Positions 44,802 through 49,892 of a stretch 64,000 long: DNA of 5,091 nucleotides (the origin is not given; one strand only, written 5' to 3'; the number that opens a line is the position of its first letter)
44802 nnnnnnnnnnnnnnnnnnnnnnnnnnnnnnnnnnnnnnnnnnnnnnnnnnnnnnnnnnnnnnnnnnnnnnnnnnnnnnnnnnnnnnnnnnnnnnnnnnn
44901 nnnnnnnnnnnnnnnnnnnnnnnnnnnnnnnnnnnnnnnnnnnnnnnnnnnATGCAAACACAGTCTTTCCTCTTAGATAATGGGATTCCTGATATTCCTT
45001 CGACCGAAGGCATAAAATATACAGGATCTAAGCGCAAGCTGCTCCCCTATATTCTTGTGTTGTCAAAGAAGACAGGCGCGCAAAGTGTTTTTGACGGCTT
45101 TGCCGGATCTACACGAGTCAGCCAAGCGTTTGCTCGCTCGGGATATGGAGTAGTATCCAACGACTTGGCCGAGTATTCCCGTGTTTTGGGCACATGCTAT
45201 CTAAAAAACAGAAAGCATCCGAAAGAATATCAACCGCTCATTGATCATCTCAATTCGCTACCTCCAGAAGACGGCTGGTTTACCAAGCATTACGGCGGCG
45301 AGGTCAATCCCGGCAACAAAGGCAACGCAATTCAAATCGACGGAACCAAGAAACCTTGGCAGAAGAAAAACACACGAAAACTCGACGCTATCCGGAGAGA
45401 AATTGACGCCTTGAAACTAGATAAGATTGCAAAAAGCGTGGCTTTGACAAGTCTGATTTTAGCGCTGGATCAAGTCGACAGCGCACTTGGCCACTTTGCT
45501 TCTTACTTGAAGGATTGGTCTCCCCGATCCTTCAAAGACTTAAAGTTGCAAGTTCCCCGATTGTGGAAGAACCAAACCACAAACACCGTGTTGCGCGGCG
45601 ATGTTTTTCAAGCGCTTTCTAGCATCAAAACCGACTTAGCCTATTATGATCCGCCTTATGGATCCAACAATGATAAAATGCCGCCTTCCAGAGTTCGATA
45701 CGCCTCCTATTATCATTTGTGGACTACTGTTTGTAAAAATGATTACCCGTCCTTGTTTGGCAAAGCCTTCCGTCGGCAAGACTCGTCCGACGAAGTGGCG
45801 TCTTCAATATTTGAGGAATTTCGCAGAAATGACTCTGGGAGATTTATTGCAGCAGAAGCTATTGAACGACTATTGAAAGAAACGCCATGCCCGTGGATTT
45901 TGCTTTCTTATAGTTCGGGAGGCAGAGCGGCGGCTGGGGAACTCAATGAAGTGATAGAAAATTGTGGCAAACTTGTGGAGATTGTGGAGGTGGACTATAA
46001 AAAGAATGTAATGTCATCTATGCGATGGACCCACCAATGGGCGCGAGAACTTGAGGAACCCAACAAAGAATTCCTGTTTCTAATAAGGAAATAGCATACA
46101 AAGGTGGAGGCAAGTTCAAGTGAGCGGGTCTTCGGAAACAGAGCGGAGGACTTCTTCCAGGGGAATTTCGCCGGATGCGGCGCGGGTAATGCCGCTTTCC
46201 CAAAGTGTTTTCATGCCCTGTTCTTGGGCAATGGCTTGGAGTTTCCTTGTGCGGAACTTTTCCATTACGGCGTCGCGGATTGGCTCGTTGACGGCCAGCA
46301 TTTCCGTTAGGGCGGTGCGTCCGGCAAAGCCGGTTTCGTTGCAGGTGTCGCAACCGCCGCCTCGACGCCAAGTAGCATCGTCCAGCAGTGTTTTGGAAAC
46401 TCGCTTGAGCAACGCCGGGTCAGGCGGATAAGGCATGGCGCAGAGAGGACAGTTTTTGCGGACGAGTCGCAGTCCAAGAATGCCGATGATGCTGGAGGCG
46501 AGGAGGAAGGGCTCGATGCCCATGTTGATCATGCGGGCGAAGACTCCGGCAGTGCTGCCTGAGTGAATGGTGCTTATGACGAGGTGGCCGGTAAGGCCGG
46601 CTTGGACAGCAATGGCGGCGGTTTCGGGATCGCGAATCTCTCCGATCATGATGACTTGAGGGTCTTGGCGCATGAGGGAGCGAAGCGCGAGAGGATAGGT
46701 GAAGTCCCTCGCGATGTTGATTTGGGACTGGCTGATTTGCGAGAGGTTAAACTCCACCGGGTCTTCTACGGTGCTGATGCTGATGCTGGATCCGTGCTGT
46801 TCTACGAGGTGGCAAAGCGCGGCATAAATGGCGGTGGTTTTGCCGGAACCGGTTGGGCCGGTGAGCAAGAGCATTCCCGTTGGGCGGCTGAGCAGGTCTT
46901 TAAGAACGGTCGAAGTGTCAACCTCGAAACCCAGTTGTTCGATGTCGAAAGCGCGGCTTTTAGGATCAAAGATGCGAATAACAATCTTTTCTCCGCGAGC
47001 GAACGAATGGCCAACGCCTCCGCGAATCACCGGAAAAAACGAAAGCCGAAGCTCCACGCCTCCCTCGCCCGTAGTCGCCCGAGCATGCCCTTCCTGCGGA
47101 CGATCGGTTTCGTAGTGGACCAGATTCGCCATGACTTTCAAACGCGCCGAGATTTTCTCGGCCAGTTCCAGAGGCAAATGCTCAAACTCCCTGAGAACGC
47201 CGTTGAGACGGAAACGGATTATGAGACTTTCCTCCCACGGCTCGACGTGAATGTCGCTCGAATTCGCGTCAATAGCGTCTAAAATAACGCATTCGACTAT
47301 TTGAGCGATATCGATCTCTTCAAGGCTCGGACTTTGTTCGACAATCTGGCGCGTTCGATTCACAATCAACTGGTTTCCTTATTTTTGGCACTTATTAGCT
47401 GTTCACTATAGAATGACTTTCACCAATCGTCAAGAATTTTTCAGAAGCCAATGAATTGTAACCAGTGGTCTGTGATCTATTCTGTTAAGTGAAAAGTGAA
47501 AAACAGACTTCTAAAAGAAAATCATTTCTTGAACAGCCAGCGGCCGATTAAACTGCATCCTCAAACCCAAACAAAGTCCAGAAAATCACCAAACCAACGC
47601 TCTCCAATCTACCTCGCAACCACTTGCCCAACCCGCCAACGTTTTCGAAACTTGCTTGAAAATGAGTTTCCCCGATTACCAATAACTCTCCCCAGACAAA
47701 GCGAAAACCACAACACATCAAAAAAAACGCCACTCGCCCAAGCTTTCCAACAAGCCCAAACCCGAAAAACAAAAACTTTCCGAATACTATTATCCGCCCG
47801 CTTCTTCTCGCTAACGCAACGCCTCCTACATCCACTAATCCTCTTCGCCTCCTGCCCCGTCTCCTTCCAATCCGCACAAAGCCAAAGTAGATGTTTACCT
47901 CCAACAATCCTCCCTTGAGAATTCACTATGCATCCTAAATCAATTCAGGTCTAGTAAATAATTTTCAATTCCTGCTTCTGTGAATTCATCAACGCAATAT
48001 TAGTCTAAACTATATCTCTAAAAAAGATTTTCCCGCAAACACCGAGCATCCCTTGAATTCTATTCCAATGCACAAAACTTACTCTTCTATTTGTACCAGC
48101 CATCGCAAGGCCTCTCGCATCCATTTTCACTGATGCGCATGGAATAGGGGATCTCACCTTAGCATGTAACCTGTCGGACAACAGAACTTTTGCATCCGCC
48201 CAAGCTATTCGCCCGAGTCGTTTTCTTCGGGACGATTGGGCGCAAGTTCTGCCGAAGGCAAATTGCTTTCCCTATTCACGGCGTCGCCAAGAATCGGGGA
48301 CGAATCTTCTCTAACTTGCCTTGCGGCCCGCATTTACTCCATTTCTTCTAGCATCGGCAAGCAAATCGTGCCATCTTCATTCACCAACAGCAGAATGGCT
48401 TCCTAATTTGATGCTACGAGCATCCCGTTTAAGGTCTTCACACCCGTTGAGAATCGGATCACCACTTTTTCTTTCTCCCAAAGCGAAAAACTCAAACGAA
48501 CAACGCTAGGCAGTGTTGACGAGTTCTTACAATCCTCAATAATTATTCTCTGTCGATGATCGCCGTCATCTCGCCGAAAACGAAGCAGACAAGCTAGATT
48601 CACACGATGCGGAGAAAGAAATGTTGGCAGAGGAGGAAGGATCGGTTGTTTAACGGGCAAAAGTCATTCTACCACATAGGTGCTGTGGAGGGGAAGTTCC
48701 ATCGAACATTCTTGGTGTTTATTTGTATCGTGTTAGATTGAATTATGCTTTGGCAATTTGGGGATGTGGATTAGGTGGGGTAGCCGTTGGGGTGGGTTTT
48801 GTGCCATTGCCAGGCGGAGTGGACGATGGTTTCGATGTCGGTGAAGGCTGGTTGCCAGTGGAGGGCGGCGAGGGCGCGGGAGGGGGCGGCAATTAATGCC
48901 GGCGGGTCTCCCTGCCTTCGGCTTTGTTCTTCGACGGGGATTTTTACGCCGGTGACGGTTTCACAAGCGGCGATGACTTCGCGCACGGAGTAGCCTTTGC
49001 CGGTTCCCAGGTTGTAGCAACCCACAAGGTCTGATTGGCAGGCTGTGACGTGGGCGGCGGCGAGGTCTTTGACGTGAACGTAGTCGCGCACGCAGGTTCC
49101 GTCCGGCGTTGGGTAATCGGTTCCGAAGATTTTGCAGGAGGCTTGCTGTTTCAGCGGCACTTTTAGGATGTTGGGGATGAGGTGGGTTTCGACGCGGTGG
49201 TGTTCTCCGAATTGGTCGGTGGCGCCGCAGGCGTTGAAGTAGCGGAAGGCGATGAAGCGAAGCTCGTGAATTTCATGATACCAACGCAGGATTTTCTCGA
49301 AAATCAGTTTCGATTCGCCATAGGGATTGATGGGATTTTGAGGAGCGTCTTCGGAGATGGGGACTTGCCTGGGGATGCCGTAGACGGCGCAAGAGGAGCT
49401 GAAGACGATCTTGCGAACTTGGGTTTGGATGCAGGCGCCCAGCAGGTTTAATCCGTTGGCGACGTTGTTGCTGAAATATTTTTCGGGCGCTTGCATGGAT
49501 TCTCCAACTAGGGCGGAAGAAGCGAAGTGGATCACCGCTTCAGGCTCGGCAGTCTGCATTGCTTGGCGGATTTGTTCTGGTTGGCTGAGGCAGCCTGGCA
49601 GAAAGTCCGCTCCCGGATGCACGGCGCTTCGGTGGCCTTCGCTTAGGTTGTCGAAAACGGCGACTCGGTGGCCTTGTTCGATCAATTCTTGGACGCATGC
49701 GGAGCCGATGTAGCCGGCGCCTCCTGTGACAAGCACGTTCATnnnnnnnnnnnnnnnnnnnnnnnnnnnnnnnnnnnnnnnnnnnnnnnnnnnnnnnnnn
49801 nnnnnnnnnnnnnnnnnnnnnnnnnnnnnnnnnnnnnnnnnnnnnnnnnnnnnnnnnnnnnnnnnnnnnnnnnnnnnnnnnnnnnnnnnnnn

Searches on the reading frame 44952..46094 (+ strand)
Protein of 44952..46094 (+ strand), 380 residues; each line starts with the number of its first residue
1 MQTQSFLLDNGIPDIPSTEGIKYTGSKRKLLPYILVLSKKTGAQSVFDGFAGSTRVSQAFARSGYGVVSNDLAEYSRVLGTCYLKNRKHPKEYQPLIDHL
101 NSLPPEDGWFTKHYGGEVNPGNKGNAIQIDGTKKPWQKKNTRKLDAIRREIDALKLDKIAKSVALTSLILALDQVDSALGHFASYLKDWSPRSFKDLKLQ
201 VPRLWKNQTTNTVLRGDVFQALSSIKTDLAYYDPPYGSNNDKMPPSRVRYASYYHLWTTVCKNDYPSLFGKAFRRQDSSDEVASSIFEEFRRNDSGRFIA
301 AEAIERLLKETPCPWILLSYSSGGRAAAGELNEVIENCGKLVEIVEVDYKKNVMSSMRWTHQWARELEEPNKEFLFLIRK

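Call 42: search_protein_families(library=pfam, proteins=[window:44952-46094:+], max_evalue=0.00001)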
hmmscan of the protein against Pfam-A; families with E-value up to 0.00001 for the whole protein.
window:44952-46094:+ (380 aa): 1 family
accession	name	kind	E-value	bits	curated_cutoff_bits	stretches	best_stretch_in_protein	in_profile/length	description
PF02086.21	MethyltransfD12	-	1.1e-22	81.5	22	1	23-283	1-223/253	D12 class N6 adenine-specific DNA methyltransferase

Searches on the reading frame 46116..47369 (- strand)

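Call 42: search_protein_families(library=pfam, proteins=[window:46116-47369:-], max_evalue=0.00001)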
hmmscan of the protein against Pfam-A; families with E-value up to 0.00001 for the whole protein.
window:46116-47369:- (417 aa): 1 family
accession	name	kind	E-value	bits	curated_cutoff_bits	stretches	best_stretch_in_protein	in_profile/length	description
PF00437.27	T2SSE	-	3.4e-102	342.3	24.9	1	21-409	8-370/370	Type II/IV secretion system protein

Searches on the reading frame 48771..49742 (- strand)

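Call 42: search_protein_families(library=pfam, proteins=[window:48771-49742:-], max_evalue=0.00001)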
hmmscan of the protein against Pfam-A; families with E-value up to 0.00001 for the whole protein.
window:48771-49742:- (323 aa): 7 families
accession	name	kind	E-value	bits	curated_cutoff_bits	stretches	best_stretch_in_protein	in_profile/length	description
PF01370.27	Epimerase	-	2.9e-57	194.3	20.9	1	3-246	1-240/240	NAD dependent epimerase/dehydratase family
PF16363.11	GDP_Man_Dehyd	-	6.5e-48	164.3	27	1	4-305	1-327/332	GDP-mannose 4,6 dehydratase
PF01073.25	3Beta_HSD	-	5.6e-15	55.5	22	1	4-236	1-230/280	3-beta hydroxysteroid dehydrogenase/isomerase family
PF02719.21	Polysacc_synt_2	-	2.4e-14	53.7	20.2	1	3-117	1-128/293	Polysaccharide biosynthesis protein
PF04321.23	RmlD_sub_bind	-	7.7e-13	48.6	27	1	1-156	1-140/287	RmlD substrate binding domain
PF13460.12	NAD_binding_10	-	3.7e-09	37.2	27.2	1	7-153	1-132/184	NAD(P)H-binding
PF05368.20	NmrA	-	4.2e-08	33.6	27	1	3-117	5-107/298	NmrA-like family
